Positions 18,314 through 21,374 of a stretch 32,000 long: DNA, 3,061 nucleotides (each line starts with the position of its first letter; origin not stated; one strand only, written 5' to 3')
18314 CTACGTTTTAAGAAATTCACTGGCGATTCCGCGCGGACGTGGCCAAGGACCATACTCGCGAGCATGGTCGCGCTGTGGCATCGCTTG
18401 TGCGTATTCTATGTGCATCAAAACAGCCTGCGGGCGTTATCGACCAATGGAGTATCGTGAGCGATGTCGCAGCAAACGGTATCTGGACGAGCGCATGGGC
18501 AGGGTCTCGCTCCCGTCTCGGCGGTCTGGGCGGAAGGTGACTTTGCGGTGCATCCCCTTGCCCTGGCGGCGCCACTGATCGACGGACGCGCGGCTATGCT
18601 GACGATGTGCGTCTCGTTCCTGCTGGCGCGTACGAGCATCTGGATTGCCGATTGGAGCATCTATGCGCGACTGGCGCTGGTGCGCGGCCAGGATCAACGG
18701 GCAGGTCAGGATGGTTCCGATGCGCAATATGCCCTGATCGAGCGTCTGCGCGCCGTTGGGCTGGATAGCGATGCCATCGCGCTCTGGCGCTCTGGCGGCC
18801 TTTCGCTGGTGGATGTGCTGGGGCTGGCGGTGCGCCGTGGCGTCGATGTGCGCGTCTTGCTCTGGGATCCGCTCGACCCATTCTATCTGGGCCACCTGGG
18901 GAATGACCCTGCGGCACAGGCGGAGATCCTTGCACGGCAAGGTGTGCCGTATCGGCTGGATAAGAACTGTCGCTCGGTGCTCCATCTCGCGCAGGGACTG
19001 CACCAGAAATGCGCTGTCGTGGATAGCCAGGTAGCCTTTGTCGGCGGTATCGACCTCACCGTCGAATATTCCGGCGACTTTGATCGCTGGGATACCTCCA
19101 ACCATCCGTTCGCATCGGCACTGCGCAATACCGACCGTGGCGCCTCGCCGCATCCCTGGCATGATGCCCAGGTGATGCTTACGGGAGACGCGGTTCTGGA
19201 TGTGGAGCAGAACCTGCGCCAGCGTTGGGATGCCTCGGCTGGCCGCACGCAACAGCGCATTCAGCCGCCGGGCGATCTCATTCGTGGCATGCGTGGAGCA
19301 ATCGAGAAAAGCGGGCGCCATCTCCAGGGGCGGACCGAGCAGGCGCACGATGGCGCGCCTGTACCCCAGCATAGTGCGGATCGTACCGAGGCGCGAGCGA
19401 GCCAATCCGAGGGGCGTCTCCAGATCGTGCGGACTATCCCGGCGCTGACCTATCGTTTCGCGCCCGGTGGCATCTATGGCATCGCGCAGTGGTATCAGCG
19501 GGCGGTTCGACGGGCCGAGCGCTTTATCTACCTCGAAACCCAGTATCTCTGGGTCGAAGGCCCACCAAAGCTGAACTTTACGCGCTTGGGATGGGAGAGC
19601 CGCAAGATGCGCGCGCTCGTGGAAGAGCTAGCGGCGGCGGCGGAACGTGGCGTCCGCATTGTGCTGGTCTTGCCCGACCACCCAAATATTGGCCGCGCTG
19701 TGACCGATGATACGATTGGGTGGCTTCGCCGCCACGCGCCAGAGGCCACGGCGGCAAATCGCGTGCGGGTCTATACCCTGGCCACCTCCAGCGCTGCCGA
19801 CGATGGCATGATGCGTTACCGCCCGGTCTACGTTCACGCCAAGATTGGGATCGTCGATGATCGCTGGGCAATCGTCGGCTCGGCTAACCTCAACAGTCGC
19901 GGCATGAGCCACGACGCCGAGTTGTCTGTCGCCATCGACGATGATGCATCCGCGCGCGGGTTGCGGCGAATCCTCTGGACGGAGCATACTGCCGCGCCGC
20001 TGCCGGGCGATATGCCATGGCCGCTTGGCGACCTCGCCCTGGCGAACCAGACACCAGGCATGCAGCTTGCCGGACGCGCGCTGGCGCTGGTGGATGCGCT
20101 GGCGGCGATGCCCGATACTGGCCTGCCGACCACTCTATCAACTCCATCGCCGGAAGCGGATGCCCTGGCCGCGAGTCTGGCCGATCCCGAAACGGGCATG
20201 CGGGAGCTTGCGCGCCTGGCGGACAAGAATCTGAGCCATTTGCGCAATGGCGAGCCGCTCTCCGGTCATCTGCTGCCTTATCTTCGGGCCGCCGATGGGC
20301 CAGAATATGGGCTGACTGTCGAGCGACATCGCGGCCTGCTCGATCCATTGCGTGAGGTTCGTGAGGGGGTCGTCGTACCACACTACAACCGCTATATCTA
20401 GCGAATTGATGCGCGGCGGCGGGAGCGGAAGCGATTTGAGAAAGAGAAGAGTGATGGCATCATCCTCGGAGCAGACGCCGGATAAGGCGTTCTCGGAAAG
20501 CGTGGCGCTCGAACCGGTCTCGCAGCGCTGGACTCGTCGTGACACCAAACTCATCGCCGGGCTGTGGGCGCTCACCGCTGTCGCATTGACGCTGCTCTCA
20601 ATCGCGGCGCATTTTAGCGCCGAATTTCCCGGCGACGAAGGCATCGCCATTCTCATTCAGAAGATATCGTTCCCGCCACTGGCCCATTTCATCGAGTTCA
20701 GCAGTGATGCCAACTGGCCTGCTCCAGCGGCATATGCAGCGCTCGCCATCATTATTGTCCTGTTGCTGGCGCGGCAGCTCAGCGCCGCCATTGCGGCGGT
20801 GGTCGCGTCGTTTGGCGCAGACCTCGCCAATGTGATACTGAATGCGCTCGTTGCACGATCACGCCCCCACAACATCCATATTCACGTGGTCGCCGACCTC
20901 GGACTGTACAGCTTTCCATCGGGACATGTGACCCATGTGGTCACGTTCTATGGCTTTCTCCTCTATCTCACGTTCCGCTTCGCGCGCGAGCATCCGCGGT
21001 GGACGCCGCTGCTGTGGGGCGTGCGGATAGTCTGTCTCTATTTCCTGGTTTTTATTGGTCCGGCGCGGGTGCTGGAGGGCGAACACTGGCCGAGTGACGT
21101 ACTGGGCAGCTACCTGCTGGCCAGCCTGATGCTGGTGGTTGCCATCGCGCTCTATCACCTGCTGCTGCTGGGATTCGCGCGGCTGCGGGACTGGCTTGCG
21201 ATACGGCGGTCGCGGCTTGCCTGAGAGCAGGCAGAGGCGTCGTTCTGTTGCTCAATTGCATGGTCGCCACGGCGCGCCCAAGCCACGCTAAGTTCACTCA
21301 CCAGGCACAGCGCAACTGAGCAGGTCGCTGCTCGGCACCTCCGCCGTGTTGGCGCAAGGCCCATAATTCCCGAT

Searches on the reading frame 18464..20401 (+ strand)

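Call 11: search_protein_families(library=pfam, proteins=[window:18464-20401:+], max_evalue=0.001)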
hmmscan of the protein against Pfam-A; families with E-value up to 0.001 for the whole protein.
window:18464-20401:+ (645 aa): 2 families
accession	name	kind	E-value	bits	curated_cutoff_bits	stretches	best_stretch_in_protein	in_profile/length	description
PF13091.12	PLDc_2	-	5.2e-23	81.8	27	2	381-503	21-127/132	PLD-like domain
PF00614.28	PLDc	-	8.1e-12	45.1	21.9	1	457-479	5-27/28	Phospholipase D Active site motif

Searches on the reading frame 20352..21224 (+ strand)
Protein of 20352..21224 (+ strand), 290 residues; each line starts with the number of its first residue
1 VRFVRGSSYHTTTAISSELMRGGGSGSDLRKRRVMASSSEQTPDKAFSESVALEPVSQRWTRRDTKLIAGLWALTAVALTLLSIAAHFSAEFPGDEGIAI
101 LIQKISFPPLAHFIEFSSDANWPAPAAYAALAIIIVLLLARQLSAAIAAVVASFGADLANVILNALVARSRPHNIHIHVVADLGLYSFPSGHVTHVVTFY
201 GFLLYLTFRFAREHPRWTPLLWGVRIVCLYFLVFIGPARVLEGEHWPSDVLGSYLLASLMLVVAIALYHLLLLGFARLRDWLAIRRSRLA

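Call 11: search_protein_families(library=pfam, proteins=[window:20352-21224:+], max_evalue=0.001)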
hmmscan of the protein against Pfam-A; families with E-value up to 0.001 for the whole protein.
window:20352-21224:+ (290 aa): 1 family
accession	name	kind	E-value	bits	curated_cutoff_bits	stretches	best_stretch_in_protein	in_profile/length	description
PF01569.27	PAP2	-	2.7e-12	47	27.2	1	148-268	4-125/130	PAP2 superfamily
